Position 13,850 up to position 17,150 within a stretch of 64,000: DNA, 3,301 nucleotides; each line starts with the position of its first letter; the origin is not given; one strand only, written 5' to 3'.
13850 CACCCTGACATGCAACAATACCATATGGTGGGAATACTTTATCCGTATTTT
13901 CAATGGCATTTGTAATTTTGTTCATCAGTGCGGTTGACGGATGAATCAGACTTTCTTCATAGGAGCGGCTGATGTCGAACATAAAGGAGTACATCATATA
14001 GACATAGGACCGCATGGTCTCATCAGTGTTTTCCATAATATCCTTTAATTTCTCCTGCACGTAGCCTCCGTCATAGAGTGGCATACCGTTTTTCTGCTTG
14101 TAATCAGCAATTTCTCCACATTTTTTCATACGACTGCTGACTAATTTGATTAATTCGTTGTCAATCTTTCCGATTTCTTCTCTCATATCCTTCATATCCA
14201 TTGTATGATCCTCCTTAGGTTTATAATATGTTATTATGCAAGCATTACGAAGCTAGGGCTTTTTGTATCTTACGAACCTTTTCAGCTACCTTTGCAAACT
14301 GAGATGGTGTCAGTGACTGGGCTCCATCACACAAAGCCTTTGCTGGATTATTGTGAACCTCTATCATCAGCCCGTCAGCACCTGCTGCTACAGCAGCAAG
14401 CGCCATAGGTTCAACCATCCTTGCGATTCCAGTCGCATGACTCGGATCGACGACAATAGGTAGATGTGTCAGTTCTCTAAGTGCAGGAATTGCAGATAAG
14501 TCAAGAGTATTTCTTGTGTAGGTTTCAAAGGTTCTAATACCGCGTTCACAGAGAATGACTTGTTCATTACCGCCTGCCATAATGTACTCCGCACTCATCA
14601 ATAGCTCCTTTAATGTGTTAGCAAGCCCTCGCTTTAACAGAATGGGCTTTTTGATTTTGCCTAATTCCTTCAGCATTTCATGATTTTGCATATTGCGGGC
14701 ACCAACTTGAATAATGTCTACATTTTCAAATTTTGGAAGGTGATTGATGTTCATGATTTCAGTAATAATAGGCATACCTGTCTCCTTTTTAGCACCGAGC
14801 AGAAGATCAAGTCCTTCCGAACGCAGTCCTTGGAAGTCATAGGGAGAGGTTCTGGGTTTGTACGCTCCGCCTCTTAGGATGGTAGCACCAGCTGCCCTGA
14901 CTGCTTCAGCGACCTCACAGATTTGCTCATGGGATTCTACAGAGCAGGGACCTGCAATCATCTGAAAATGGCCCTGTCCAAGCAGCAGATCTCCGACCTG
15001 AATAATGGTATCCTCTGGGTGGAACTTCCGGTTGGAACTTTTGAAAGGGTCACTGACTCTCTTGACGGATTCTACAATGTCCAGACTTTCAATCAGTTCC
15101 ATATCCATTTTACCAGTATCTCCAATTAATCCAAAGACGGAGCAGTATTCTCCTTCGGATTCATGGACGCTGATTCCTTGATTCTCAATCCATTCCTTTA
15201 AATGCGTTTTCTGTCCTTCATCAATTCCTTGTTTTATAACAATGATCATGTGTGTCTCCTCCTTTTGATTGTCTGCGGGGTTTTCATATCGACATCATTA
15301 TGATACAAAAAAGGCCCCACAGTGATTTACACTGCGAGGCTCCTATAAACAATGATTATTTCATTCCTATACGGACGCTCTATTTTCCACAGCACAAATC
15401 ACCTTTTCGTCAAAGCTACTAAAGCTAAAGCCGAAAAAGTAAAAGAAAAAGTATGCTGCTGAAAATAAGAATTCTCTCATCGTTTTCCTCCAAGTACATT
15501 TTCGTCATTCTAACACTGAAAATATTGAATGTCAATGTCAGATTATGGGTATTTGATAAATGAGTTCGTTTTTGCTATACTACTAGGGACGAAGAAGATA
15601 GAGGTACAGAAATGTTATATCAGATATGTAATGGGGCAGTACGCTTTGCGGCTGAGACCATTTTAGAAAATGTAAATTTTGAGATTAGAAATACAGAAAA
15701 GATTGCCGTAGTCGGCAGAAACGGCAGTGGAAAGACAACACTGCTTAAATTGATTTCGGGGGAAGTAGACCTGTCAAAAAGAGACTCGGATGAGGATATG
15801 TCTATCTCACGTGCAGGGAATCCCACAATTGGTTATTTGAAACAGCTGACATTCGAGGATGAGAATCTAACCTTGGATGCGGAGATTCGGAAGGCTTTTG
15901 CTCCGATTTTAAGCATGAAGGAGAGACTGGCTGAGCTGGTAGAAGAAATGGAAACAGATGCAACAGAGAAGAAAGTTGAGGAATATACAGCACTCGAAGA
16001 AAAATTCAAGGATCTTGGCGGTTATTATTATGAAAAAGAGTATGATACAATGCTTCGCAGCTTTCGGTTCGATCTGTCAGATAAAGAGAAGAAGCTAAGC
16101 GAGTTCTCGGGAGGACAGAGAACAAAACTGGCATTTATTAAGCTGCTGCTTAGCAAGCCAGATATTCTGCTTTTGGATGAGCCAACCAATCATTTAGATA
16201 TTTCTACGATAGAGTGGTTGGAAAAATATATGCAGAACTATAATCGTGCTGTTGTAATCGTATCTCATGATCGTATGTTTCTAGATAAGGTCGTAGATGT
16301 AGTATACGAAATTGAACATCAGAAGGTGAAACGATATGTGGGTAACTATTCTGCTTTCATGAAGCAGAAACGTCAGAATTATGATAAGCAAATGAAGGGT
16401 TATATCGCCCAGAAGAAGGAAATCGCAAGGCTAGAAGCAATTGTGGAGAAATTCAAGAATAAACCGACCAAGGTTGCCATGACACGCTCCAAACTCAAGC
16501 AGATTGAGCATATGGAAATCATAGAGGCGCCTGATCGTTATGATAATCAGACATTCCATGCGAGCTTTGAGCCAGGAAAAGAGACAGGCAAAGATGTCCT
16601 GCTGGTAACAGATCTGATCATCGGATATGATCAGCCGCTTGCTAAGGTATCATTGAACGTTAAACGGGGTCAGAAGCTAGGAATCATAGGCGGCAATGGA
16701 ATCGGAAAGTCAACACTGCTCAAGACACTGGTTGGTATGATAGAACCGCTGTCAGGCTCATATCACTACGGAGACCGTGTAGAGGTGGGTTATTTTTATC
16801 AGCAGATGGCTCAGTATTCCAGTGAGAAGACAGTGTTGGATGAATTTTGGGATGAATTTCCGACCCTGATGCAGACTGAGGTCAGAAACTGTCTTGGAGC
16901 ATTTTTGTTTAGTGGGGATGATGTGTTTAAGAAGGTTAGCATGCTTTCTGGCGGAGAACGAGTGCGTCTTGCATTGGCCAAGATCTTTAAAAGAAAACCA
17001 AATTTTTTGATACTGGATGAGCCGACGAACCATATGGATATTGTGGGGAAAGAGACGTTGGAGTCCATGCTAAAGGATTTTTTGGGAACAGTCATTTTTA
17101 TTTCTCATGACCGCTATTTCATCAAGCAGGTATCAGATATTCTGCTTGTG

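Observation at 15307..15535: Phe-rich leader peptide with terminator upstream of aroF-pheA: candidate ribosome-mediated attenuator in a Firmicute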

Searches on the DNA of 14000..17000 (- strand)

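Call 3: search_rna_families(source=window, start=14000, end=17000, threshold=evalue, max_evalue=10, show_alignments=3)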
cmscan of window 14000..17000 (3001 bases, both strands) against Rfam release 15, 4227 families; matches with E-value up to 10: 7.
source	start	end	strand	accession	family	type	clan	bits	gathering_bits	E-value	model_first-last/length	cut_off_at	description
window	15303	15437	-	RF04312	trpB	Cis-reg;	-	22.7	59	4.8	1-107/107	no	trpB ncRNA motif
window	16354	16490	-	RF02188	ST7-OT4_2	Gene; lncRNA;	-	18.2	55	3.3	1-172/172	no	ST7 overlapping transcript 4 conserved region 2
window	14400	14438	+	RF01613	ceN109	Gene; snRNA; snoRNA; CD-box;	-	16.8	52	3.2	1-67/67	no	Nematode snoRNA ceN109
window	15946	16026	-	RF02181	ST7-AS2_1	Gene; lncRNA;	-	16.1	80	5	1-72/72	no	ST7 antisense RNA 2 conserved region 1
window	16629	16709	+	RF01929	bxd_1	Gene; lncRNA;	-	15.4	75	3.5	1-86/86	no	Bithoraxoid conserved region 1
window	15873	15936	+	RF01134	sR30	Gene; snRNA; snoRNA; CD-box;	-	12.3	38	8.9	1-57/57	no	Small nucleolar RNA sR30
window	16352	16415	+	RF01145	sR14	Gene; snRNA; snoRNA; CD-box;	-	12.1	38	6.4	1-54/54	no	Small nucleolar RNA sR14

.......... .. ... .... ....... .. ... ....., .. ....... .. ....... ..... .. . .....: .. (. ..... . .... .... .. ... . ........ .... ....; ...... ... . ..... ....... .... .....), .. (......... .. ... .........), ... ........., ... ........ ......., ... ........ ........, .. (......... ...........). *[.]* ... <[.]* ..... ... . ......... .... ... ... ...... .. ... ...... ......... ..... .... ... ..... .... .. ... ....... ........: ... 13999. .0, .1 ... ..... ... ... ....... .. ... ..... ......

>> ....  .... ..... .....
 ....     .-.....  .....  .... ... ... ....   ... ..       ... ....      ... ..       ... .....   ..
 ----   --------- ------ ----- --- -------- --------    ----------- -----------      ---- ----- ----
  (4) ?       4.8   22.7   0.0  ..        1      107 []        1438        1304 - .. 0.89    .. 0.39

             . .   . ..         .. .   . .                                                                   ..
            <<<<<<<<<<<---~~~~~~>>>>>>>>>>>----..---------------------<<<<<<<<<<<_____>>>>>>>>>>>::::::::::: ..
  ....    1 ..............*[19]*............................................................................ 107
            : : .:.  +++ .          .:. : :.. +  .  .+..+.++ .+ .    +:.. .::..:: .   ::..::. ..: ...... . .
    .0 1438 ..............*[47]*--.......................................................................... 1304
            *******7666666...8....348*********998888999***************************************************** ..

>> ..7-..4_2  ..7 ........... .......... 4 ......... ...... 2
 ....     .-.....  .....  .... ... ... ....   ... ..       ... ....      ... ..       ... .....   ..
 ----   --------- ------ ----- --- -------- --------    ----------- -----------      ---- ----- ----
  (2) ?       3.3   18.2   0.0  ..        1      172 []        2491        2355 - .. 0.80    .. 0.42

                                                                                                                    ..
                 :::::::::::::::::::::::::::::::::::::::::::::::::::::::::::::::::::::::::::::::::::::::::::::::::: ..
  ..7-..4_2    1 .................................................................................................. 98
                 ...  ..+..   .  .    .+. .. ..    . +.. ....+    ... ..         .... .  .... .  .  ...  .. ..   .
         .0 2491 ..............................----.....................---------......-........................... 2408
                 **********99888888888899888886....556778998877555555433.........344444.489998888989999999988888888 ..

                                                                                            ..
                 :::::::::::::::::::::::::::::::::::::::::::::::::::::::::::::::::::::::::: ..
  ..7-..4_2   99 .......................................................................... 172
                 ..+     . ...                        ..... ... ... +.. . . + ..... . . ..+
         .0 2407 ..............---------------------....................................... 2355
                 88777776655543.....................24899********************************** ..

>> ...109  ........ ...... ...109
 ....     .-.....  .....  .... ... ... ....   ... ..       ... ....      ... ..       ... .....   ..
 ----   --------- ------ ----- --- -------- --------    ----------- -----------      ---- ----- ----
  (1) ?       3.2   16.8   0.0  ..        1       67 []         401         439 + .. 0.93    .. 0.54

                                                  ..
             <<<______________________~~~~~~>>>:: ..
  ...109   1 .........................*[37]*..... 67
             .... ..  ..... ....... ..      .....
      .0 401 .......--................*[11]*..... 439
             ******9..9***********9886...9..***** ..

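Call 47: build_rna_model(alignment_id=A1, structure=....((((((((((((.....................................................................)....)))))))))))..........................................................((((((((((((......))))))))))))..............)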
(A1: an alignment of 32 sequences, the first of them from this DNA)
Model R1 built from alignment A1 (32 sequences, 203 columns); structure: as given.
model positions 149; base pairs 24; branch points 1; effective number of sequences 12.31; information 0.59 bits per position. Calibrated on 0.2 Mb of random sequence (short: E-values are rough).
structure used (alignment columns):
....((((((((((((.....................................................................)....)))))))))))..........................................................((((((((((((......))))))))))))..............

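Call 48: search_with_rna_model(model_id=R1, source=window, max_evalue=1)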
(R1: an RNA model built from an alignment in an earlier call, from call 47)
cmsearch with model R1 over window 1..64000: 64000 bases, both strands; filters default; matches with E-value up to 1: 2.
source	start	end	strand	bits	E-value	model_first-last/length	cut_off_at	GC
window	15306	15469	-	96.5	1.5e-18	1-149/149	no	0.38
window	15259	15348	+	15.1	0.57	1-149/149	no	0.42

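Call 49: search_with_rna_model(model_id=R1, sources=[L001, L002, L003, L004, L005, L006, L007, L008, L009, L010, L011, L012, L013, L014, L015, L016, L017, L018, L019, L020, L021, L022, L023, L024, L025, L026, L027, L028, L029, L030, L031, L032, L033, L034, L035, L036, L037, L038, L039, L040, L041, L042, L043, L044, L045, L046, L047, L048, L049, L050, L051, L052, L053, L054, L055, L056, L057, L058, L059, L060, L061, L062, L063, L064, L065, L066, L067, L068, L069, L070, L071, L072, L073, L074, L075, L076, L077, L078, L079, L080], max_evalue=0.01, make_alignment=true)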
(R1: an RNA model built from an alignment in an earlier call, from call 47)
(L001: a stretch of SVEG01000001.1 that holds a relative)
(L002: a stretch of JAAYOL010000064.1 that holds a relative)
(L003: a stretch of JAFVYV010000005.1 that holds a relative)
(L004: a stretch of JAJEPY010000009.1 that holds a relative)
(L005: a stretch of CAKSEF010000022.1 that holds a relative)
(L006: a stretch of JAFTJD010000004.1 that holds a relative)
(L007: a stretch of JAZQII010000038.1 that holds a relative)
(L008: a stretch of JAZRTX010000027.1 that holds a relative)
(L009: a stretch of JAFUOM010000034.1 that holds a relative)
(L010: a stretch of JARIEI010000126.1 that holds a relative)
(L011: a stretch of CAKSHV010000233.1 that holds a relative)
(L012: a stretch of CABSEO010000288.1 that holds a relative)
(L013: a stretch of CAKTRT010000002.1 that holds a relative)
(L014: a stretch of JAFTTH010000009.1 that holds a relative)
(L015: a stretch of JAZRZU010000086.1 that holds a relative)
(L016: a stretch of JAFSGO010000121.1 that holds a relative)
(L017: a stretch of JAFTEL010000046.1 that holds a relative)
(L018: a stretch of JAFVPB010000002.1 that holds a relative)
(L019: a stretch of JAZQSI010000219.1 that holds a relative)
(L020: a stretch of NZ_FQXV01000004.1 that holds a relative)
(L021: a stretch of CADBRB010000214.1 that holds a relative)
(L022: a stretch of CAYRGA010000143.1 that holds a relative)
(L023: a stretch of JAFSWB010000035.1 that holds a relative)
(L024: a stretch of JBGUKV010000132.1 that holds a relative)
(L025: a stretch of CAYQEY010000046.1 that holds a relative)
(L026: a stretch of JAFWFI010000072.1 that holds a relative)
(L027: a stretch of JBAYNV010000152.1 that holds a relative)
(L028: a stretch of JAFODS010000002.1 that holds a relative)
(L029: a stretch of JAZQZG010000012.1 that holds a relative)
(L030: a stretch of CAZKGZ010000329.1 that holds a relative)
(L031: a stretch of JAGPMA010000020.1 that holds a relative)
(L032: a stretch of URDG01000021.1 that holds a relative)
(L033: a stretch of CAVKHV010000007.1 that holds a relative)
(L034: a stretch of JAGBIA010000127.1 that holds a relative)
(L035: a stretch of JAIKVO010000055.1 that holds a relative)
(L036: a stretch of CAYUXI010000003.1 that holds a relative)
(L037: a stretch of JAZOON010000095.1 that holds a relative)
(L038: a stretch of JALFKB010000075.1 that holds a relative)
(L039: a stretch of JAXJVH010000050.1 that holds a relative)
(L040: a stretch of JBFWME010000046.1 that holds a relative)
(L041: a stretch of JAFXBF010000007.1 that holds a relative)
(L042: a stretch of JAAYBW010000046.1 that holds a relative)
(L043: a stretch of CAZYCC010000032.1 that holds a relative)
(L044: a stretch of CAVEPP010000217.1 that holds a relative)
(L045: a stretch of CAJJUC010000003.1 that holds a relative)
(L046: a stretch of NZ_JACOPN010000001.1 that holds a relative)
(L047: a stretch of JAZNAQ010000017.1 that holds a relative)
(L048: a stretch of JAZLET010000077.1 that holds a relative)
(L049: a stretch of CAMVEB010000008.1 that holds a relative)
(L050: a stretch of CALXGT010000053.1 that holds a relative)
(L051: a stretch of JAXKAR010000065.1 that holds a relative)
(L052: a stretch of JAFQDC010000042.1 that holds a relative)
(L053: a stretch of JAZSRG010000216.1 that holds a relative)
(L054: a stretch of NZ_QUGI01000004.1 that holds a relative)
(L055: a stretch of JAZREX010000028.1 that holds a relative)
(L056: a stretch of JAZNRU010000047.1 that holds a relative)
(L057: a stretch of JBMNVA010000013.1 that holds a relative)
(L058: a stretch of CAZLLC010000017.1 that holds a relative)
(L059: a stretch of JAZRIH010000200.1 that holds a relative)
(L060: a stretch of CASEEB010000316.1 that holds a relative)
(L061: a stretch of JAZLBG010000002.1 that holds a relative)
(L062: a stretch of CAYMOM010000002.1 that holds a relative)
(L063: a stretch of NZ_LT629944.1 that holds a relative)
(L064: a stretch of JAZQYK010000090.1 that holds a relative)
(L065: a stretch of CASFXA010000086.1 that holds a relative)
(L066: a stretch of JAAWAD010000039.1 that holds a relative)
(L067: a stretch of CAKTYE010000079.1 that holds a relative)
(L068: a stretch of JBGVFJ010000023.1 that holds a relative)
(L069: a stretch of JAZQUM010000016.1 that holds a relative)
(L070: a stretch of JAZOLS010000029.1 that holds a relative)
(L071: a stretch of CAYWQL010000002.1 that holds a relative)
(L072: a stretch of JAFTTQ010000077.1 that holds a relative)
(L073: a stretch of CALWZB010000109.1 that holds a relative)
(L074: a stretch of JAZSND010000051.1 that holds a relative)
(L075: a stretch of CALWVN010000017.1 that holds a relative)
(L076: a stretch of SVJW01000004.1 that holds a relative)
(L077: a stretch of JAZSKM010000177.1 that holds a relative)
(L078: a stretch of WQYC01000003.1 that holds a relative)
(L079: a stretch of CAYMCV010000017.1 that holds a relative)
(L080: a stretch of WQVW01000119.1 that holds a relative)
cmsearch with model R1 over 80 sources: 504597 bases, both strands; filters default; matches with E-value up to 0.01: 71.
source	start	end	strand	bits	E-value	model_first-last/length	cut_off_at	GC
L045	2842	2980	+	115.5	8.7e-22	1-149/149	no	0.34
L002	2822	2975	+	115.2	1e-21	1-149/149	no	0.37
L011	529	673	+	108.1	3.4e-20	1-149/149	no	0.37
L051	2796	2957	+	107.1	5.8e-20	1-149/149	no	0.38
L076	2856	2982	+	104.5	2.1e-19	1-149/149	no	0.34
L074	2791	2946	+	99.8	2.2e-18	1-149/149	no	0.32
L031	2834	2979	+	99.7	2.3e-18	1-149/149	no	0.36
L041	2821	2976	+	97.3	7.7e-18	1-149/149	no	0.3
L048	2844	2981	+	97.3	7.8e-18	1-149/149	no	0.31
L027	1032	1168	+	96.8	9.7e-18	1-149/149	no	0.27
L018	2850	2982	+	96.5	1.1e-17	1-149/149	no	0.35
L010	2783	2949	+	95.3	2e-17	1-149/149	no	0.31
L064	2160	2297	+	95.3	2.1e-17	1-149/149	no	0.3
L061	914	1050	+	95.2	2.1e-17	1-149/149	no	0.32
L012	1845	2011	+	95.2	2.2e-17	1-149/149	no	0.34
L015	2839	2984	+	95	2.4e-17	1-149/149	no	0.36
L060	2787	2938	+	94.5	3.1e-17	1-149/149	no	0.35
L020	2780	2934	+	94.4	3.2e-17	1-149/149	no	0.39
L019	1034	1169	+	92.9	6.7e-17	1-149/149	no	0.31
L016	2832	2978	+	91.5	1.3e-16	1-149/149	no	0.41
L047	2847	2978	+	91.4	1.5e-16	1-149/149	no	0.29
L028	2847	2981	+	87.6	9.7e-16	1-149/149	no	0.27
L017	2835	2974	+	86.6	1.5e-15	1-149/149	no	0.4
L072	2841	2985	+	85.2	3.2e-15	1-149/149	no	0.37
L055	2860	2987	+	84.2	5.2e-15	1-149/149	no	0.36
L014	2815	2969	+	83.3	8.1e-15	1-149/149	no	0.39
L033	2826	2978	+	83.1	9e-15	1-149/149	no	0.34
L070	2839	2980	+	82.7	1.1e-14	1-149/149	no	0.39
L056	2726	2861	+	82.6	1.1e-14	1-149/149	no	0.34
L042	2824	2982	+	82.5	1.2e-14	1-149/149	no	0.41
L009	2849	2985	+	82.4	1.3e-14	1-149/149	no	0.29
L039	2832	2983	+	78.1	1.1e-13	1-149/149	no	0.28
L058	2837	2984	+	76.9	2e-13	1-149/149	no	0.34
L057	2837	2977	+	72.1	2.2e-12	1-149/149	no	0.4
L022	852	989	+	69.7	7.2e-12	1-149/149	no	0.28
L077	556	707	+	69.7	7.2e-12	1-149/149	no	0.33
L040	2787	2953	+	67.5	2.1e-11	1-149/149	no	0.43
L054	2790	2953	+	66.8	3e-11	1-149/149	no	0.41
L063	2799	2967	+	65.8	5e-11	1-149/149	no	0.47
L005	2841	2973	+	63.4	1.6e-10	1-149/149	no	0.27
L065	2114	2282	+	62.5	2.5e-10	1-149/149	no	0.49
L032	2768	2891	+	62.1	3.1e-10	1-149/149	no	0.37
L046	2788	2953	+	61.3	4.5e-10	1-149/149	no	0.46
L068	2846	2982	+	57.6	2.9e-09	1-149/149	no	0.34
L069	2833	2978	+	56.8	4.3e-09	1-149/149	no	0.38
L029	2793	2951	+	56.7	4.4e-09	1-149/149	no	0.3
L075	2836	2976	+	56.2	6e-09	1-149/149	no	0.43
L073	2800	2964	+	53.4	2.4e-08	1-149/149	no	0.42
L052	1280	1400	+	53.1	2.7e-08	1-149/149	no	0.37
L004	2832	2960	+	52.2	4.2e-08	1-149/149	no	0.39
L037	2148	2295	+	51.9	5e-08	1-149/149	no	0.33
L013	2831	2963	+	51.6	5.7e-08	1-149/149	no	0.46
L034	2774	2930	+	51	7.7e-08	1-149/149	no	0.34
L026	2841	2985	+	49.8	1.4e-07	1-149/149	no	0.41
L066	2789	2945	+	49.7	1.5e-07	1-149/149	no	0.48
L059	2853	2973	+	43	4.1e-06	1-149/149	no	0.4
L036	2807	2972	+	41.9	7.3e-06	1-149/149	no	0.48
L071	2821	2983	+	41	1.1e-05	1-149/149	no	0.41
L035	2837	2969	+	40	1.8e-05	1-149/149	no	0.32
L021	667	828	+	39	3e-05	1-149/149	no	0.31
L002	2743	2903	-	35.4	0.00018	1-149/149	no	0.32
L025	2788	2922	+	35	0.00023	1-149/149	no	0.36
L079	2842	2974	+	31.6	0.0012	1-149/149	no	0.33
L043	2543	2648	+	31.3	0.0014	1-149/149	no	0.55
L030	1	127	+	31.2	0.0015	1-149/149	no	0.38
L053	2867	2987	+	30.9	0.0017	1-149/149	no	0.29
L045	2824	2915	-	30.4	0.0022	1-149/149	no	0.27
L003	2843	2974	+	30.1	0.0025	1-149/149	no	0.26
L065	2240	2333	-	29.2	0.0041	1-149/149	no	0.46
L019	999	1111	-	29.2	0.0041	1-149/149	no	0.3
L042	2941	3021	-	27.8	0.008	1-149/149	no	0.42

Alignment A2: 71 matches aligned to the model, 309 columns, each read 5' to 3' on its own strand. Consensus structure (alignment columns), stored with it:
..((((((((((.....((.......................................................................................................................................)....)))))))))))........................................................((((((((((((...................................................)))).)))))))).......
